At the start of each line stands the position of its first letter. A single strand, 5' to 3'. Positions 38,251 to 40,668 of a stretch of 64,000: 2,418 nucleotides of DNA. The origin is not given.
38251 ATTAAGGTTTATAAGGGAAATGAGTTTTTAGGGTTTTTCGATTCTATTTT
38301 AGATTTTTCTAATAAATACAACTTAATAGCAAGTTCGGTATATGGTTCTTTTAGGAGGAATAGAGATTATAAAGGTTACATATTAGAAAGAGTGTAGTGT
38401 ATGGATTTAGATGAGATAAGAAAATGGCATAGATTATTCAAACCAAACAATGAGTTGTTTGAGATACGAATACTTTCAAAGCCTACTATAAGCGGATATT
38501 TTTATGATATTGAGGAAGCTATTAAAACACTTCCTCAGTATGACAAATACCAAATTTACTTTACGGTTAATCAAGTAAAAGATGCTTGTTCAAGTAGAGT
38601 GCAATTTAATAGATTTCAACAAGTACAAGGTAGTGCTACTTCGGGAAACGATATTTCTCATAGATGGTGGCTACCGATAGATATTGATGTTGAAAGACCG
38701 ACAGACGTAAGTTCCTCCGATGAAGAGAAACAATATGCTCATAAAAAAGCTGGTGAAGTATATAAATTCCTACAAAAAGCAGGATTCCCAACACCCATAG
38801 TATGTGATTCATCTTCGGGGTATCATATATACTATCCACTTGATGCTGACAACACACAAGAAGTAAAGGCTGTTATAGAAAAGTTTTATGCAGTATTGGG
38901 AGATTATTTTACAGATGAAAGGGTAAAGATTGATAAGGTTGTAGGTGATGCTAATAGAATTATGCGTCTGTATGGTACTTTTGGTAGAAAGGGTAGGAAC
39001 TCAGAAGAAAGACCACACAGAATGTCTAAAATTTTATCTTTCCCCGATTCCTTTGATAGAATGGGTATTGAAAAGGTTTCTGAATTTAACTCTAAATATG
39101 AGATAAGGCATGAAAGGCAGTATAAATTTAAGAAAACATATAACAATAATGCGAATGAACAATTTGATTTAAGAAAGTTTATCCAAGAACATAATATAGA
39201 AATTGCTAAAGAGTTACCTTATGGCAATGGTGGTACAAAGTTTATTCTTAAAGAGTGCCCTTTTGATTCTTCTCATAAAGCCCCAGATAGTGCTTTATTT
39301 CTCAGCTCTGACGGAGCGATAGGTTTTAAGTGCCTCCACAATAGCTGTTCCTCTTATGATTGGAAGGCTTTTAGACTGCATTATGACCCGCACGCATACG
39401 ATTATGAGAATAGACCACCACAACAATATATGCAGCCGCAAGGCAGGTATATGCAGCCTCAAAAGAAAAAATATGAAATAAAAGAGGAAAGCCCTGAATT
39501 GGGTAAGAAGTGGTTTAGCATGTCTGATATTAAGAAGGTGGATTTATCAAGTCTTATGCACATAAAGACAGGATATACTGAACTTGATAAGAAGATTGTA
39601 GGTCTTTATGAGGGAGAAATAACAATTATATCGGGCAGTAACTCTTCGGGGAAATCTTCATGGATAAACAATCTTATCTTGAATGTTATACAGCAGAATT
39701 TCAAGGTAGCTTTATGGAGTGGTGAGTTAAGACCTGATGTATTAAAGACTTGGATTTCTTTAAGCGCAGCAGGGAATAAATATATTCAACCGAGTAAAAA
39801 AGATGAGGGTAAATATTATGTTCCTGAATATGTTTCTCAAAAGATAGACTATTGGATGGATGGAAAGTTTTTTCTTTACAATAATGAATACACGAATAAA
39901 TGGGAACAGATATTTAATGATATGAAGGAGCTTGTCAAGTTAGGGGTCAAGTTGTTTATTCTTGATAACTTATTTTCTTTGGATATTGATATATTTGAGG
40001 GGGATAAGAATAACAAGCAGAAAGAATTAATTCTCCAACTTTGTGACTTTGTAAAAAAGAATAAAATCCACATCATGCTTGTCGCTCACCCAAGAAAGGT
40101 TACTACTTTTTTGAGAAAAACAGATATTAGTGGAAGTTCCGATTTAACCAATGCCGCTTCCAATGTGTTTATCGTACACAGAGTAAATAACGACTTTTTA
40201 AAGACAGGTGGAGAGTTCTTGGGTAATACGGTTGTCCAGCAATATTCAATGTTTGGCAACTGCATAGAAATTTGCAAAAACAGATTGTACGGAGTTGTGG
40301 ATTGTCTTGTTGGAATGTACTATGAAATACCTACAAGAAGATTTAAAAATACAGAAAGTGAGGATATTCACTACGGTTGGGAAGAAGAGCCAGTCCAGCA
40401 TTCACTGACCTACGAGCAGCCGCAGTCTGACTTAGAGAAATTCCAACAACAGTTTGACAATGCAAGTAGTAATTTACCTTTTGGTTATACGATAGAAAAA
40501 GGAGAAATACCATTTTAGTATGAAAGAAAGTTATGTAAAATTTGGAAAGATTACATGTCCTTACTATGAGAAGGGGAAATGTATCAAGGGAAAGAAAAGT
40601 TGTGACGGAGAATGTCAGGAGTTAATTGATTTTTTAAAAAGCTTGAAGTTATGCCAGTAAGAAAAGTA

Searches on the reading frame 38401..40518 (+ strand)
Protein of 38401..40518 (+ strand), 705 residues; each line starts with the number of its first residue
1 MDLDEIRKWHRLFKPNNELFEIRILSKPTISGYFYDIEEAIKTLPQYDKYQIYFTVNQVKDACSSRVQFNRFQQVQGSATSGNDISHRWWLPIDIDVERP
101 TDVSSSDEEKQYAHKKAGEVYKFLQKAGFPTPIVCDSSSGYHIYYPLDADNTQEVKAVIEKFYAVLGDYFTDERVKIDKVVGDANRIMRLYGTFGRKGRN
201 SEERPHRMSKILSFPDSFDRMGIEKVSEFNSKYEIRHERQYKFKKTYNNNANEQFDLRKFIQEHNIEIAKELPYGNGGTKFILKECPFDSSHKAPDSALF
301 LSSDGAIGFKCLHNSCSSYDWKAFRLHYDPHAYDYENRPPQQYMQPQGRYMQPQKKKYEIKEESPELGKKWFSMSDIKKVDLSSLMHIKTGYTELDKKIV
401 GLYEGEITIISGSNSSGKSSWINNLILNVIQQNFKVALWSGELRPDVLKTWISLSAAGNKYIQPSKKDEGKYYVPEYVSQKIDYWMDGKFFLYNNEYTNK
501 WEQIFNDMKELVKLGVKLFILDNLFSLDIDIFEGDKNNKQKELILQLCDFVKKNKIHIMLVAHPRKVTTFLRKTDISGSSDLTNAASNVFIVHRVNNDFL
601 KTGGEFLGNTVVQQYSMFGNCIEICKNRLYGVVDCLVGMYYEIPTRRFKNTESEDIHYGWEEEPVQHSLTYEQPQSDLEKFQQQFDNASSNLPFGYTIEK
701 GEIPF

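Call 76: search_protein_families(library=phrogs, proteins=[window:38401-40518:+], max_evalue=0.00001)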
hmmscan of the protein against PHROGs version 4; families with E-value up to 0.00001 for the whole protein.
window:38401-40518:+ (705 aa): 5 families
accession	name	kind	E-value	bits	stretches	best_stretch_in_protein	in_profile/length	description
phrog_239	-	DNA, RNA and nucleotide metabolism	2e-40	140.5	1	385-663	338-617/801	DNA primase/helicase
phrog_5482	-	unknown function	1.1e-29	104.3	1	401-655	48-303/341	-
phrog_19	-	DNA, RNA and nucleotide metabolism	1.6e-25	91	2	385-676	332-595/621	DnaB-like replicative helicase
phrog_243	-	DNA, RNA and nucleotide metabolism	2.6e-09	37.5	1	392-628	22-242/273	DnaB-like replicative helicase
phrog_25314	-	unknown function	9.7e-06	25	0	61-208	76-214/1010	-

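Call 77: search_dna_similar(query=window:38401-40518:+, collection=phages, mode=protein, max_evalue=1e-10, max_rows=12)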
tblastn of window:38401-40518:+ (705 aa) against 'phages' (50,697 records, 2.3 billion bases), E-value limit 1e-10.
Records with a match: 4; places in all: 4; records where one place covers at least 80% of the query: 2.
Best place of each record, by identity: <60% 4.
By first word of the organism name: Bacteriophage 2; Bacteroides 1; Fusobacterium 1.
By host as written in the record: - 2; Bacteroides uniformis MB20-41 1; Fusobacterium necrophorum subsp. necrophorum strain FN37 1.
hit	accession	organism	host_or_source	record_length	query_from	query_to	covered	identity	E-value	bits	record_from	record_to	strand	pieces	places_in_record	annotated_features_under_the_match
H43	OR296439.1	Bacteroides phage C3_41T2LP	Bacteroides uniformis MB20-41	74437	6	705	99%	45.1%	0e+0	580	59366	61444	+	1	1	DNA directed DNA polymerase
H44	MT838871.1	Bacteriophage sp.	human fecal samples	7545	8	663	93%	35.8%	2e-112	379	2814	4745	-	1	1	record has no annotation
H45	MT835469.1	Bacteriophage sp.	human fecal samples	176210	375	671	42%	29.9%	1e-23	113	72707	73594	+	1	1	record has no annotation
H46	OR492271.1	Fusobacterium phage phiFN37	Fusobacterium necrophorum subsp. ...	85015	434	662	32%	32.9%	2e-15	87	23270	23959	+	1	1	DNA primase/helicase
